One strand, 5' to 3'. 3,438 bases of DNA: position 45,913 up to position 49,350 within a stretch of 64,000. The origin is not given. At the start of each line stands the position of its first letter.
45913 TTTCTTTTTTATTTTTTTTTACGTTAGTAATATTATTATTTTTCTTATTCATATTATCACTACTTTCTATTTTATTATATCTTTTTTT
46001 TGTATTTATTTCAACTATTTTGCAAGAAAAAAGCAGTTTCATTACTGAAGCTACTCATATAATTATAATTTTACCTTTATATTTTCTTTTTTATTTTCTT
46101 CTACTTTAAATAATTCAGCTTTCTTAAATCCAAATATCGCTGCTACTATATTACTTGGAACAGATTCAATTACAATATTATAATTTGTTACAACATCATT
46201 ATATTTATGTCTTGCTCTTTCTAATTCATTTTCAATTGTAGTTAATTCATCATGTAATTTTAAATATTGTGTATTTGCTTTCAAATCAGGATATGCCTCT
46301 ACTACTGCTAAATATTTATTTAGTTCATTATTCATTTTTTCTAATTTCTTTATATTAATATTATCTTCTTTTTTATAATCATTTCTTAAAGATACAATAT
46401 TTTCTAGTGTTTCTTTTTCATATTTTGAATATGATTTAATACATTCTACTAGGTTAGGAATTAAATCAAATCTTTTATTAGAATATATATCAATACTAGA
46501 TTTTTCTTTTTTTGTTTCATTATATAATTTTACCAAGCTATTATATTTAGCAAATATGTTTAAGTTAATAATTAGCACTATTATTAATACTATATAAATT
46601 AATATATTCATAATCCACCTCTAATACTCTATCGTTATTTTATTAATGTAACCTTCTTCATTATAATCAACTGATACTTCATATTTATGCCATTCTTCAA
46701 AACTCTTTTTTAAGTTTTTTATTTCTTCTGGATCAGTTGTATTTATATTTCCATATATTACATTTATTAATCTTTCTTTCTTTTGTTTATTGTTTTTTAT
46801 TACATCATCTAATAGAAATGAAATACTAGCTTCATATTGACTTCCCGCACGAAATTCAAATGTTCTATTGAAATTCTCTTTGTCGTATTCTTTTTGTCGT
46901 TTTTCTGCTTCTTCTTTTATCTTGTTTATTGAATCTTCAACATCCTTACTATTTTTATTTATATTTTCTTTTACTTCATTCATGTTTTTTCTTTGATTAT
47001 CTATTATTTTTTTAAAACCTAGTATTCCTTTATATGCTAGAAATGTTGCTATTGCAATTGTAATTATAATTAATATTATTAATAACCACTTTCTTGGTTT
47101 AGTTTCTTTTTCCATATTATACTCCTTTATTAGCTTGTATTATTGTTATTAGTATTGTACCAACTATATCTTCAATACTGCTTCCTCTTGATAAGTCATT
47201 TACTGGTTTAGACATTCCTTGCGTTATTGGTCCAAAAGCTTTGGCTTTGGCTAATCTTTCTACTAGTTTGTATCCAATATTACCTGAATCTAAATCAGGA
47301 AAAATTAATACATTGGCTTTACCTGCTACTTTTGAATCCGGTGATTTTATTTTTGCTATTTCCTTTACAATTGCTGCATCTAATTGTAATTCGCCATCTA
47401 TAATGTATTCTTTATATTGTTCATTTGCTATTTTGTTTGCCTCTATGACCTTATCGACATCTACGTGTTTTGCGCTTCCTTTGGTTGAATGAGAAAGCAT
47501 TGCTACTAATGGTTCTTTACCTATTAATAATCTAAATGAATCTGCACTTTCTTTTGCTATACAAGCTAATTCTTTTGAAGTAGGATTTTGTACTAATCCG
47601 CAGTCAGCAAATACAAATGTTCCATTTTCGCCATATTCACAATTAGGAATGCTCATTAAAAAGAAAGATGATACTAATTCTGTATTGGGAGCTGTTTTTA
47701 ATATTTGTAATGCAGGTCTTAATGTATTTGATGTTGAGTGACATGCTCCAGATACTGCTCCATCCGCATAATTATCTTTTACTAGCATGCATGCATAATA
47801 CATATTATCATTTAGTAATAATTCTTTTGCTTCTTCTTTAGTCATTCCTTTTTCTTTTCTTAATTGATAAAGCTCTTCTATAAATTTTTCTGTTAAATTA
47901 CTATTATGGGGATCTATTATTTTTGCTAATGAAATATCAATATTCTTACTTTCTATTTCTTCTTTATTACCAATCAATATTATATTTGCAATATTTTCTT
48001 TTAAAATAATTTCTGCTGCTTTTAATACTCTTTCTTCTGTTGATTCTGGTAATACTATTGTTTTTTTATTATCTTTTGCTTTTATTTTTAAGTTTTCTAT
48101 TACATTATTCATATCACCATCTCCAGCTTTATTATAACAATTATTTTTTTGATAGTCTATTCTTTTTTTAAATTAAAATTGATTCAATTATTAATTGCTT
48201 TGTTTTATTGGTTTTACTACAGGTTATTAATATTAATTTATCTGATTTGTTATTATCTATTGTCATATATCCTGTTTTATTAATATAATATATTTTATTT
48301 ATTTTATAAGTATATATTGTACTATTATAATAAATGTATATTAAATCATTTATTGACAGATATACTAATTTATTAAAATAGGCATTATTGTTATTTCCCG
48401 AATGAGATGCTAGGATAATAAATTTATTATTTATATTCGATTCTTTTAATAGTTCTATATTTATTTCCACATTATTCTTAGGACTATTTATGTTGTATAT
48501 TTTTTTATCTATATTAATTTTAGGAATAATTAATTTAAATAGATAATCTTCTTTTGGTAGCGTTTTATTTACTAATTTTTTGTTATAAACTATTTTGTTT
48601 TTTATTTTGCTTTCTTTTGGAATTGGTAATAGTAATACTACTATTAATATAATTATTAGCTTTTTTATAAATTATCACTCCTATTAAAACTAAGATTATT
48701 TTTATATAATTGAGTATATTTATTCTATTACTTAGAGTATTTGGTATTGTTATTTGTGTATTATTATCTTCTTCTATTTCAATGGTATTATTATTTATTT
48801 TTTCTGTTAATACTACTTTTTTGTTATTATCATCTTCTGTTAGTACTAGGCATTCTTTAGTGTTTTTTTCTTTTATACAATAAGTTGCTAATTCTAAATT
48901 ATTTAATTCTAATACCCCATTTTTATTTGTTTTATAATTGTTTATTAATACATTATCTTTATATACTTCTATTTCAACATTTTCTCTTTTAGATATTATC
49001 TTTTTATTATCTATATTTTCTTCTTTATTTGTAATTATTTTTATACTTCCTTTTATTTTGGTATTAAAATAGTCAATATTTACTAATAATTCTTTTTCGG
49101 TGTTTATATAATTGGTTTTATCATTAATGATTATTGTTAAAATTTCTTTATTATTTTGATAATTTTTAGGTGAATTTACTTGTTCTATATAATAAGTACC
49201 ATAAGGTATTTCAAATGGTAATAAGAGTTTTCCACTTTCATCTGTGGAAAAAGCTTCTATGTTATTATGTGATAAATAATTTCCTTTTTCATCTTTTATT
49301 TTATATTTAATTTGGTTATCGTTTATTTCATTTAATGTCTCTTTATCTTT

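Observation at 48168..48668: A small sortase whose membrane-anchor region has no canonical start codon, overlaps the 3' end of its putative substrate gene, and lacks the conserved catalytic Arg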

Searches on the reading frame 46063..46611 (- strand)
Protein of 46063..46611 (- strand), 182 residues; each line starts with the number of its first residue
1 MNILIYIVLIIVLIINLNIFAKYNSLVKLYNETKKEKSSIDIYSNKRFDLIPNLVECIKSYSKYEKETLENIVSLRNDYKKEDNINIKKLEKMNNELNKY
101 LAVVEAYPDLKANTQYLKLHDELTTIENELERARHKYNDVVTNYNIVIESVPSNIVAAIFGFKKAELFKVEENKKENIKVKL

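Call 64: search_protein_families(library=pfam, proteins=[window:46063-46611:-], max_evalue=0.00001)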
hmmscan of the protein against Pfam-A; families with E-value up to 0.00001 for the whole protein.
window:46063-46611:- (182 aa): 1 family
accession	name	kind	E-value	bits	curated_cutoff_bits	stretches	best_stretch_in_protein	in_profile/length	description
PF04011.17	LemA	-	3.6e-44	150.6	26.2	1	38-181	3-148/149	LemA family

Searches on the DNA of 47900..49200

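Call 65: search_rna_families(source=window, start=47900, end=49200, threshold=evalue, max_evalue=1)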
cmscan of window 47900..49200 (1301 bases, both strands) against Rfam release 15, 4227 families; matches with E-value up to 1: 0.
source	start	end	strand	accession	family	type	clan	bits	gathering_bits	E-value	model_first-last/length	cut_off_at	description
